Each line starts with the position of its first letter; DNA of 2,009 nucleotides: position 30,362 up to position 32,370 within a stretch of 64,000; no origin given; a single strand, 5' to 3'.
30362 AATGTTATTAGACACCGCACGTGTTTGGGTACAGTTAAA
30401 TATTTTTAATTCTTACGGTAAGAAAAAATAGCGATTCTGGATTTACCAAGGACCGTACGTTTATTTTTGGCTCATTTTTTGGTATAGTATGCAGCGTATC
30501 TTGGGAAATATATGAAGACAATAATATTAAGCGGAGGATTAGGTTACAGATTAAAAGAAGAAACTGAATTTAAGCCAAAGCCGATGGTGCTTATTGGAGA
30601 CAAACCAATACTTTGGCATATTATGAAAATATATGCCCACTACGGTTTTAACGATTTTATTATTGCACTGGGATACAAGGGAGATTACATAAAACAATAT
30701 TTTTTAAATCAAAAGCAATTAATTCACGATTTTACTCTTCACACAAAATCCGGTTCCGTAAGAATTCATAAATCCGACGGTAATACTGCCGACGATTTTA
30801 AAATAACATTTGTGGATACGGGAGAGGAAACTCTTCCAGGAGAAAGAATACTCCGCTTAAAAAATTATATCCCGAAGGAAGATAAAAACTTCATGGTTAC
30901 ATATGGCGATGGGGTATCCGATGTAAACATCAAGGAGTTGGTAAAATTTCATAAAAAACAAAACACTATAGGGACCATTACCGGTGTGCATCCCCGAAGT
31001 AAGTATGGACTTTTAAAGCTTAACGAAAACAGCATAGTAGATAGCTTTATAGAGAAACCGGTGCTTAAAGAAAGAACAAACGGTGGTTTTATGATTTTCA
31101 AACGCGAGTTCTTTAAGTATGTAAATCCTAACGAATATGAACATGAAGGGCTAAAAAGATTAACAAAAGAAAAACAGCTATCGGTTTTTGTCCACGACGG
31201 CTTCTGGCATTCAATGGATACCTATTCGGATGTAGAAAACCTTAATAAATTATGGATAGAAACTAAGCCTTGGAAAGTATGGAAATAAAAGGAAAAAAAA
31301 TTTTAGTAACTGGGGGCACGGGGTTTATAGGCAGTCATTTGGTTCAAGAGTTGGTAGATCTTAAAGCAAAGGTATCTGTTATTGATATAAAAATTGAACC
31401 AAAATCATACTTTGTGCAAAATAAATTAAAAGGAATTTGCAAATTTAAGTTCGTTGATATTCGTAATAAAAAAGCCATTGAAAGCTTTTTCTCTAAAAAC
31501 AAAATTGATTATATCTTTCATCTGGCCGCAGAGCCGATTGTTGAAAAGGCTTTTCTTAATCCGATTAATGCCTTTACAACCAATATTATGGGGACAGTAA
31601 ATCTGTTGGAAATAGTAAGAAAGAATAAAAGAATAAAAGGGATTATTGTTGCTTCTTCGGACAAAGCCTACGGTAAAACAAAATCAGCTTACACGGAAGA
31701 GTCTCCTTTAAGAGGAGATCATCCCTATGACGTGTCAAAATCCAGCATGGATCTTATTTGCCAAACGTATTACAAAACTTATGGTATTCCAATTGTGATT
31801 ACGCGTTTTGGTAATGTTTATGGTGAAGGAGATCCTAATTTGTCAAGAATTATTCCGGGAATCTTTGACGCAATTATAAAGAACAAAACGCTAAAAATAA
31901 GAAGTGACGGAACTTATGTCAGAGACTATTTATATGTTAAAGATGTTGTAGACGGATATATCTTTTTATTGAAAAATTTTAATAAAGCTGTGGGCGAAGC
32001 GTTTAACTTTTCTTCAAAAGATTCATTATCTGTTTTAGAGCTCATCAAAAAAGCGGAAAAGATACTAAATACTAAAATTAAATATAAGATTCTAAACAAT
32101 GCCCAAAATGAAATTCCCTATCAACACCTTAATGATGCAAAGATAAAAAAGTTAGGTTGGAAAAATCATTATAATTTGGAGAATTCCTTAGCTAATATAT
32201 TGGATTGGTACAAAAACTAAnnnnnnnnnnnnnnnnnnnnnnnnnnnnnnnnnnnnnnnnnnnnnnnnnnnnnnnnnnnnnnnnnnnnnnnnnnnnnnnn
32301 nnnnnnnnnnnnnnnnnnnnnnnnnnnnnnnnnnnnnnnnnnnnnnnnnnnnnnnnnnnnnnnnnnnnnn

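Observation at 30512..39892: Atypical nucleotide-sugar module: rfbF-rfbG followed by PEPC, transaldolase, DHQS-like cyclase, HpcH-like aldolase, YerE-like ThDP enzyme and two SDRs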

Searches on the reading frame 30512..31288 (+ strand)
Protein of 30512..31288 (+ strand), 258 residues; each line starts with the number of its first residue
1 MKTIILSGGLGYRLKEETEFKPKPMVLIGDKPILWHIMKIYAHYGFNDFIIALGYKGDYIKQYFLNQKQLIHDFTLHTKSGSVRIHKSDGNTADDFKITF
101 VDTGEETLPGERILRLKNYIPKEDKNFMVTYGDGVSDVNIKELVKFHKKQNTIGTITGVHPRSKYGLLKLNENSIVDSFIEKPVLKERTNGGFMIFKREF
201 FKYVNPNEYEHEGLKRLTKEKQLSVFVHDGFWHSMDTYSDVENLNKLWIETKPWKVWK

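Call 3: search_protein_families(library=pfam, proteins=[window:30512-31288:+])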
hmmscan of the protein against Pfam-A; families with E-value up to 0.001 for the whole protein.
window:30512-31288:+ (258 aa): 2 families
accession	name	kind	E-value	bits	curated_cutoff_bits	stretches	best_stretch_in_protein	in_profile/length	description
PF00483.29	NTP_transferase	-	1.6e-21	77.5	21.2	1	2-213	1-202/245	Nucleotidyl transferase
PF12804.13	NTP_transf_3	-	0.00043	20.9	27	1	4-56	2-49/160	MobA-like NTP transferase domain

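Call 4: search_protein_families(library=ncbifam, proteins=[window:30512-31288:+])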
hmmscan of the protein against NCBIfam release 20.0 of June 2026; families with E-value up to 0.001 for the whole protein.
window:30512-31288:+ (258 aa): 20 families
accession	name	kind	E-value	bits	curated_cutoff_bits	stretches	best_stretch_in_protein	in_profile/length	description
TIGR02623.1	G1P_cyt_trans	equivalog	5.7e-82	275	300.25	1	1-257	1-255/255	glucose-1-phosphate cytidylyltransferase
TIGR03992.1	Arch_glmU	subfamily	5.4e-23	81.5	292.1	2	1-70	1-70/393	bifunctional sugar-1-phosphate nucleotidylyltransferase/acetyltransferase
NF049965.1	GlMnHpPGnyltfHddC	equivalog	1.5e-17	64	300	2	1-67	1-67/221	D-glycero-D-manno-heptose 1-phosphate guanosyltransferase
NF041313.1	UDPGP_AglF_Halo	equivalog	7.4e-17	61.6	400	2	1-64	1-64/234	UTP--glucose-1-phosphate uridylyltransferase AglF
NF052502.1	man1P_GTase_Rv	exception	5.6e-16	58.3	440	2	124-240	98-222/352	mannose-1-phosphate guanylyltransferase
NF041173.1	Sug_nt_acttase_Thmprot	equivalog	3.4e-15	55.9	600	2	98-252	72-231/405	bifunctional sugar-1-phosphate nucleotidylyltransferase/acetyltransferase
NF045761.1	NAMPUrTaseMurU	equivalog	1.1e-13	51.6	250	1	1-67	1-67/226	N-acetylmuramate alpha-1-phosphate uridylyltransferase MurU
TIGR01208.1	rmlA_long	equivalog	3.6e-12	45.8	320.25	1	2-204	1-182/353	glucose-1-phosphate thymidylyltransferase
TIGR01099.1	galU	equivalog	8.6e-12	45.2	326.8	1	1-188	2-194/261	UTP--glucose-1-phosphate uridylyltransferase GalU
NF041135.1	IPPtranDIPPsyn_Thcocales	equivalog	1.6e-10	40.6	580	1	1-70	1-66/419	bifunctional L-myo-inositol-1-phosphate cytidylyltransferase/CDP-L-myo-inositol myo-inositolphosphotransferase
TIGR02091.1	glgC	equivalog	1.9e-08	33.8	424.9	1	3-199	3-201/364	glucose-1-phosphate adenylyltransferase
NF003670.0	PRK05293.1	equivalog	2.5e-08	33.3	470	1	3-237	7-247/382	glucose-1-phosphate adenylyltransferase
TIGR01173.1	glmU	equivalog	9.2e-08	31.3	366.85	1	1-183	1-153/452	bifunctional UDP-N-acetylglucosamine diphosphorylase/glucosamine-1-phosphate N-acetyltransferase GlmU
NF001947.0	PRK00725.1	subfamily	1.1e-06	27.8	470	0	123-190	128-200/426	glucose-1-phosphate adenylyltransferase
NF002772.0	PRK02862.1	equivalog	5.2e-06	25.4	537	0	124-185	116-181/429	glucose-1-phosphate adenylyltransferase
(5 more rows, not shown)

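Call 63: search_solved_structures(query=window:30512-31288:+, max_evalue=1e-10)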
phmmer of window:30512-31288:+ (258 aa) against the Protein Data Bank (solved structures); distinct sequences matched with E-value up to 1e-10: 8.
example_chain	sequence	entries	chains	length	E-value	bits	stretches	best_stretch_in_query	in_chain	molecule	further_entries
1tzf_A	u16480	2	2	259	1.1e-59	205.3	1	2-258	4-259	Glucose-1-phosphate cytidylyltransferase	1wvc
7whr_B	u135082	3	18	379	2e-16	63.4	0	113-235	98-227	Nucleotidyl transferase family protein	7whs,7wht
8yre_D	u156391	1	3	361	6.5e-15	58.5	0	117-240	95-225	Mannose-1-phosphate guanylyltransferase 1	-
7x8j_A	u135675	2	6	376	7.5e-15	58.3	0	117-240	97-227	Mannose-1-phosphate guanylyltransferase 1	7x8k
8x7s_B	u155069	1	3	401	9.8e-15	57.9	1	1-210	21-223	UTP--glucose-1-phosphate uridylyltransferase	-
7d72_K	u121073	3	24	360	7.4e-14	55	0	1-69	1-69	Mannose-1-phosphate guanyltransferase beta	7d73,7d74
6jq8_A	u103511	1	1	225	5.8e-11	45.5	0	3-62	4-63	Putative 6-deoxy-D-mannoheptose pathway protein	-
5xhw_A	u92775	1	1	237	6.3e-11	45.4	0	3-65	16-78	Putative 6-deoxy-D-mannoheptose pathway protein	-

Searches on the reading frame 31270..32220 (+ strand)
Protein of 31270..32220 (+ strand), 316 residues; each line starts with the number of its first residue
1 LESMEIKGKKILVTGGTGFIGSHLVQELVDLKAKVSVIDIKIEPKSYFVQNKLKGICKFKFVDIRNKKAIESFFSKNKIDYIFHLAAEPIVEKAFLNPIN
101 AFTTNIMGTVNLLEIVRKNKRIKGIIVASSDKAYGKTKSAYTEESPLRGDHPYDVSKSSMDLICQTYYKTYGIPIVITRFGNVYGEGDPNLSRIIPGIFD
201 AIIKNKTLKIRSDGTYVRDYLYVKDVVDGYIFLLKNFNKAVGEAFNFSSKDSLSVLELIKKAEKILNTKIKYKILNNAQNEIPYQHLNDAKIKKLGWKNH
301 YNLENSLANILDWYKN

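Call 3: search_protein_families(library=pfam, proteins=[window:31270-32220:+])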
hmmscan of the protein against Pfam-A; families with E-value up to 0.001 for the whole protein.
window:31270-32220:+ (316 aa): 7 families
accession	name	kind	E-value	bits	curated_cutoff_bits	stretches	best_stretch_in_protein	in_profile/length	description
PF01370.27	Epimerase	-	7.8e-55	186.3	20.9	1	11-246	1-238/240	NAD dependent epimerase/dehydratase family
PF16363.11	GDP_Man_Dehyd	-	4.3e-50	171.5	27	1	12-307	1-329/332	GDP-mannose 4,6 dehydratase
PF02719.21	Polysacc_synt_2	-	9.5e-23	81.2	20.2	1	11-269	1-250/293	Polysaccharide biosynthesis protein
PF01073.25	3Beta_HSD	-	4e-17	62.6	22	1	12-238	1-233/280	3-beta hydroxysteroid dehydrogenase/isomerase family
PF07993.18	NAD_binding_4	-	9.8e-14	51.5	20.1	2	77-189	87-213/258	Male sterility protein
PF04321.23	RmlD_sub_bind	-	2.7e-13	50.1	27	1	10-260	2-225/287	RmlD substrate binding domain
PF00106.31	adh_short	-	0.00015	21.8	26.6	1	9-128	1-133/195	short chain dehydrogenase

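Call 4: search_protein_families(library=ncbifam, proteins=[window:31270-32220:+])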
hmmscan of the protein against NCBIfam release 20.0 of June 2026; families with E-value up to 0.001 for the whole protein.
window:31270-32220:+ (316 aa): 44 families (the best 25 are shown)
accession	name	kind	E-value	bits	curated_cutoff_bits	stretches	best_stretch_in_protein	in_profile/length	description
TIGR02622.1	CDP_4_6_dhtase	equivalog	1.9e-60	204.9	278.45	1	7-316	3-332/352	CDP-glucose 4,6-dehydratase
TIGR01181.1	dTDP_gluc_dehyt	equivalog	9.8e-53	179.3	365.1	1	10-315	1-312/321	dTDP-glucose 4,6-dehydratase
TIGR01179.1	galE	equivalog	1.8e-47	161.8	262.3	1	10-315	1-326/332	UDP-glucose 4-epimerase GalE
TIGR04180.1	EDH_00030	hypoth_equivalog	2.4e-39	135.2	475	1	11-274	1-264/297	NAD-dependent 4,6-dehydratase LegB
NF007582.0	PRK10217.1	equivalog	1.1e-31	110.3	698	1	9-279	2-291/355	dTDP-glucose 4,6-dehydratase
NF007490.0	PRK10084.1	subfamily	1e-29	103.7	649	1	10-314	2-334/361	dTDP-glucose 4,6-dehydratase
NF007956.0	PRK10675.1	subfamily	2.3e-27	96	394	2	10-169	2-165/338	UDP-glucose 4-epimerase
TIGR02197.1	heptose_epim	equivalog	4.7e-27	95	274.6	1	11-314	1-313/316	ADP-glyceromanno-heptose 6-epimerase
NF047922.1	GDPFucSynFcl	equivalog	2.7e-20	73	500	1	8-314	2-301/308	GDP-L-fucose synthase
NF011728.1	PRK15181.1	equivalog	1.3e-19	70.4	760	1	7-267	14-283/348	Vi polysaccharide biosynthesis UDP-N-acetylglucosaminuronic acid C-4 epimerase TviC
TIGR03589.1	PseB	equivalog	2.8e-15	56.1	407.75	1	7-135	3-130/324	UDP-N-acetylglucosamine 4,6-dehydratase (inverting)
NF043036.1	ErythonDh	equivalog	6.1e-14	51.9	325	1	10-168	2-164/321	D-erythronate dehydrogenase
TIGR04130.1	FnlA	equivalog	4.8e-13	48.7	730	1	7-238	3-217/337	UDP-N-acetylglucosamine 4,6-dehydratase/5-epimerase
NF008872.0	PRK11908.1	equivalog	2.1e-12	46.7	294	1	9-315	2-336/349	bifunctional UDP-4-keto-pentose/UDP-xylose synthase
TIGR01746.1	Thioester-redct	subfamily_domain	3.4e-12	46.3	213.35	2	77-262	87-277/371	thioester reductase domain-containing protein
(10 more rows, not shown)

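Call 62: search_solved_structures(query=window:31270-32220:+, max_evalue=1e-25)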
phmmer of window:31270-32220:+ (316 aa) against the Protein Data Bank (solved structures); distinct sequences matched with E-value up to 1e-25: 32.
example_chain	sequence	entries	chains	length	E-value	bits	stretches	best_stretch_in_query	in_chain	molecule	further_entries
6bi4_A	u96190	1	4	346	6.1e-40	140.8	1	9-315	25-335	dTDP-glucose 4,6-dehydratase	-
9rl0_E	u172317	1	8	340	4.2e-36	128.2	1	10-315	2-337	CDP-tyvelose 2-epimerase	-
1wvg_A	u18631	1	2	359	8.5e-35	123.9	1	7-315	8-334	CDP-glucose 4,6-dehydratase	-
6vlo_A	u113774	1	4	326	2.8e-34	122.2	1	9-315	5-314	Putative dTDP-D-glucose 4,6-dehydratase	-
1rkx_A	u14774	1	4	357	1.6e-33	119.7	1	7-316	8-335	CDP-glucose-4,6-dehydratase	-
8du1_A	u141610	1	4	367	2e-32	116.1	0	128-314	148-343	dTDP-glucose 4,6-dehydratase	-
6zl6_A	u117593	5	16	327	2.7e-32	115.7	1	10-281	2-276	Epimerase domain-containing protein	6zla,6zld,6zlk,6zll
4zrm_A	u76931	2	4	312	8.4e-32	114.1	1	10-314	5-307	UDP-glucose 4-epimerase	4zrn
8wow_A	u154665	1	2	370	8.4e-32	114.1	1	8-316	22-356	UDP-glucose 4-epimerase 2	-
6zlj_A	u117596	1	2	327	9.6e-32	113.9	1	10-281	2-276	Epimerase domain-containing protein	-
8wov_B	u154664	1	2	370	1.2e-31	113.6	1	8-316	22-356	UDP-glucose 4-epimerase 2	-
8wop_A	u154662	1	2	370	1.6e-31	113.1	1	8-316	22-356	UDP-glucose 4-epimerase 2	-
2pk3_A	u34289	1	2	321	2.3e-29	106.1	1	10-315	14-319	GDP-6-deoxy-D-lyxo-4-hexulose reductase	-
3icp_A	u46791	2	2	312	2.8e-29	105.8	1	10-278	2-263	NAD-dependent epimerase/dehydratase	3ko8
3aw9_A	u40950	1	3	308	4.8e-29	105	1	10-278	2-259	NAD-dependent epimerase/dehydratase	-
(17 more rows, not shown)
